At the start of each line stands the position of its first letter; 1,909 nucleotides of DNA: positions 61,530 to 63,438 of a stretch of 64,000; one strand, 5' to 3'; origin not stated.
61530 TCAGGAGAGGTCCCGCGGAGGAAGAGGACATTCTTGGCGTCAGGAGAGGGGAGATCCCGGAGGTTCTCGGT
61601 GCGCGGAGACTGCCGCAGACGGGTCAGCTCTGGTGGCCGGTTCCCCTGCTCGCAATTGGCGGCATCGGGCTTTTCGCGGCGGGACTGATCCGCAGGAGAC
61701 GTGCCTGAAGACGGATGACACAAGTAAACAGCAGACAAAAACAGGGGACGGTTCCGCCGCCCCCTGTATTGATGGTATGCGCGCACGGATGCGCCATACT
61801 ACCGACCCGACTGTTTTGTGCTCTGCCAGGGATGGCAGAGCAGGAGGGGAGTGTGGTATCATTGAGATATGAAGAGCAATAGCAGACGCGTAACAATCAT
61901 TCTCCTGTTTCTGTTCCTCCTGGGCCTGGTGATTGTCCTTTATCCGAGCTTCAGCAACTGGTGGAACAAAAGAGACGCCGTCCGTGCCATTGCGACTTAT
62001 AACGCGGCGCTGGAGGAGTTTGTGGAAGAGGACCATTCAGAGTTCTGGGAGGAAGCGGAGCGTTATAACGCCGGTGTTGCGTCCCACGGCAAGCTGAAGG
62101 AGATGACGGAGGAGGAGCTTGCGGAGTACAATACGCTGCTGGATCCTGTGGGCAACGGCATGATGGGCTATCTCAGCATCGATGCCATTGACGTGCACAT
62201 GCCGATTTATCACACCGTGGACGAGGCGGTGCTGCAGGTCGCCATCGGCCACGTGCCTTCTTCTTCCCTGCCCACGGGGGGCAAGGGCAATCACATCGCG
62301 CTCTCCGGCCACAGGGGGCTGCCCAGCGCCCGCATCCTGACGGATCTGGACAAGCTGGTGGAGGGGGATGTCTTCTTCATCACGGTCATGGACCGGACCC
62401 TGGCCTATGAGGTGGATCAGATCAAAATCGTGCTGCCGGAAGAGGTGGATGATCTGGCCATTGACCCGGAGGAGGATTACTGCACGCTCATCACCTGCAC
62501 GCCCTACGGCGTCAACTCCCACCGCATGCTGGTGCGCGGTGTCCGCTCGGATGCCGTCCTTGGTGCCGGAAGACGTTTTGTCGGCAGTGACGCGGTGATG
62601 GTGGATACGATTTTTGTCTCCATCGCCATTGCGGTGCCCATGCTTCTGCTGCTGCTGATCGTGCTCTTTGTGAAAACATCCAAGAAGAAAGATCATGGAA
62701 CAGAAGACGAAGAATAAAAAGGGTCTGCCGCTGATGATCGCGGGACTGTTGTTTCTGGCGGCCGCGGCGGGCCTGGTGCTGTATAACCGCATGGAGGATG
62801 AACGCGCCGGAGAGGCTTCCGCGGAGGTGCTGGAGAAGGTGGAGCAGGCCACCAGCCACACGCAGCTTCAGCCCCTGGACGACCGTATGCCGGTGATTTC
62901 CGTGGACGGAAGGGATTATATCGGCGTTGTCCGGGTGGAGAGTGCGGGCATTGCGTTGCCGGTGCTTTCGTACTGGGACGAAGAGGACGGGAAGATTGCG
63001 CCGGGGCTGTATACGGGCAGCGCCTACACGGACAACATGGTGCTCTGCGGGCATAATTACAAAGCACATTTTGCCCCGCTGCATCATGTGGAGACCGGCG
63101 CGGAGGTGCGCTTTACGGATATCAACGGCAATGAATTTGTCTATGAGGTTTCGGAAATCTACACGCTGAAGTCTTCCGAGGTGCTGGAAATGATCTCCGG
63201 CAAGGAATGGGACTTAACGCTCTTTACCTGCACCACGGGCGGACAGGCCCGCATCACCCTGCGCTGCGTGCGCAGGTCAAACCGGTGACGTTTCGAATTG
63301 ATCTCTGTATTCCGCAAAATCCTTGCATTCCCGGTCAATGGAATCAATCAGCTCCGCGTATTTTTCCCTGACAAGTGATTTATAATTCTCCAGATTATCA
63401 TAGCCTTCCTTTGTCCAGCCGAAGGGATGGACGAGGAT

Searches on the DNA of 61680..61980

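Call 5: search_rna_families(source=window, start=61680, end=61980, threshold=evalue, max_evalue=10, show_alignments=4)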
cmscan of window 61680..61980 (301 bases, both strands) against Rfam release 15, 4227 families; matches with E-value up to 10: 2.
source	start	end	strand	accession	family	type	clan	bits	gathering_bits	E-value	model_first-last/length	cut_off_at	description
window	61804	61857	+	RF03685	MIR9677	Gene; miRNA;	-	18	90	0.8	1-87/87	no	MIR9677 microRNA precursor family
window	61742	61796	-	RF02985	ftsZ-DE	Gene; sRNA;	-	12.7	72.2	5.5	1-69/69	no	ftsZ-DE RNA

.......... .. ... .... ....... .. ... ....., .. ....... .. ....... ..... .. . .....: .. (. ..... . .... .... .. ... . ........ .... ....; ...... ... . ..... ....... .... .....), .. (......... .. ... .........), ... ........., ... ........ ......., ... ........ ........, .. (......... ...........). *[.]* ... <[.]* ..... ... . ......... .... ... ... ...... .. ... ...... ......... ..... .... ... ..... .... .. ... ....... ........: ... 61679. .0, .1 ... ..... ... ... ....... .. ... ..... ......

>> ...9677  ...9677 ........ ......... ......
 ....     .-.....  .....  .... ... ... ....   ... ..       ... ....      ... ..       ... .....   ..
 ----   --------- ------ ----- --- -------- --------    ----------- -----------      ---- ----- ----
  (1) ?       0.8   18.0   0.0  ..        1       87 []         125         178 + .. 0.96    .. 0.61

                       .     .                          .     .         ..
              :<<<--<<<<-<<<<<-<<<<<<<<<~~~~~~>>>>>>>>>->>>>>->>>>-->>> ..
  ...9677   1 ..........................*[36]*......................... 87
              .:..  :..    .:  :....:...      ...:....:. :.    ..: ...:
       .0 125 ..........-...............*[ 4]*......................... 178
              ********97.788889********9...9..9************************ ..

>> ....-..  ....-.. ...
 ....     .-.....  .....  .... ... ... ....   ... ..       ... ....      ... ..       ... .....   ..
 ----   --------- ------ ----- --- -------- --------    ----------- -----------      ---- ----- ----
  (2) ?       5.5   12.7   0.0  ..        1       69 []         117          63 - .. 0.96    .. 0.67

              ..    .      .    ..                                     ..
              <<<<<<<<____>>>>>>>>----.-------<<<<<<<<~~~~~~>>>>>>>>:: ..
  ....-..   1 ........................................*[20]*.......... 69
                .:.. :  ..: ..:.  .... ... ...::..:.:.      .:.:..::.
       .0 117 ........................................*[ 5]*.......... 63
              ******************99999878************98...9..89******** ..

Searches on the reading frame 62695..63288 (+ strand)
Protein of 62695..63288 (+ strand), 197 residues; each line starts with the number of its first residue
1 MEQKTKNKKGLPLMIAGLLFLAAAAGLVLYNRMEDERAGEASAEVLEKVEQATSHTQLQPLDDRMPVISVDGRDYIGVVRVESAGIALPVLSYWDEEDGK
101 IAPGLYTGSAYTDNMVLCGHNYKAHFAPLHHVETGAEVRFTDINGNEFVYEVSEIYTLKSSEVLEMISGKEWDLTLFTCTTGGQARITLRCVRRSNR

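Call 14: search_protein_families(library=pfam, proteins=[window:62695-63288:+])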
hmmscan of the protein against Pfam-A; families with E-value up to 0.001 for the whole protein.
window:62695-63288:+ (197 aa): 1 family
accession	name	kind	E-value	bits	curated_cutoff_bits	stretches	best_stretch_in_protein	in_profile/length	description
PF04203.18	Sortase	-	5e-15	55.8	26.6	1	80-189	2-120/125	Sortase domain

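Call 97: find_encoding_contigs(protein=window:62695-63288:+, flank=4000, max_places=10)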
Protein window:62695-63288:+ (197 aa): 1 contig read that carries it; 1 place shown.
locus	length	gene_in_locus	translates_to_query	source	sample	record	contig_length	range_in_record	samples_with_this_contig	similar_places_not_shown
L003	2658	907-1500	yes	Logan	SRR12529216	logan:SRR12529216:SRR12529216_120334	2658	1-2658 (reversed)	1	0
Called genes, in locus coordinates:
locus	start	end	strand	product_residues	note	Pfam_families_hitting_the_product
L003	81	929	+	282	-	PF04203:Sortase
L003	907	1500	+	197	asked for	PF04203:Sortase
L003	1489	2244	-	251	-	-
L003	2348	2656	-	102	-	?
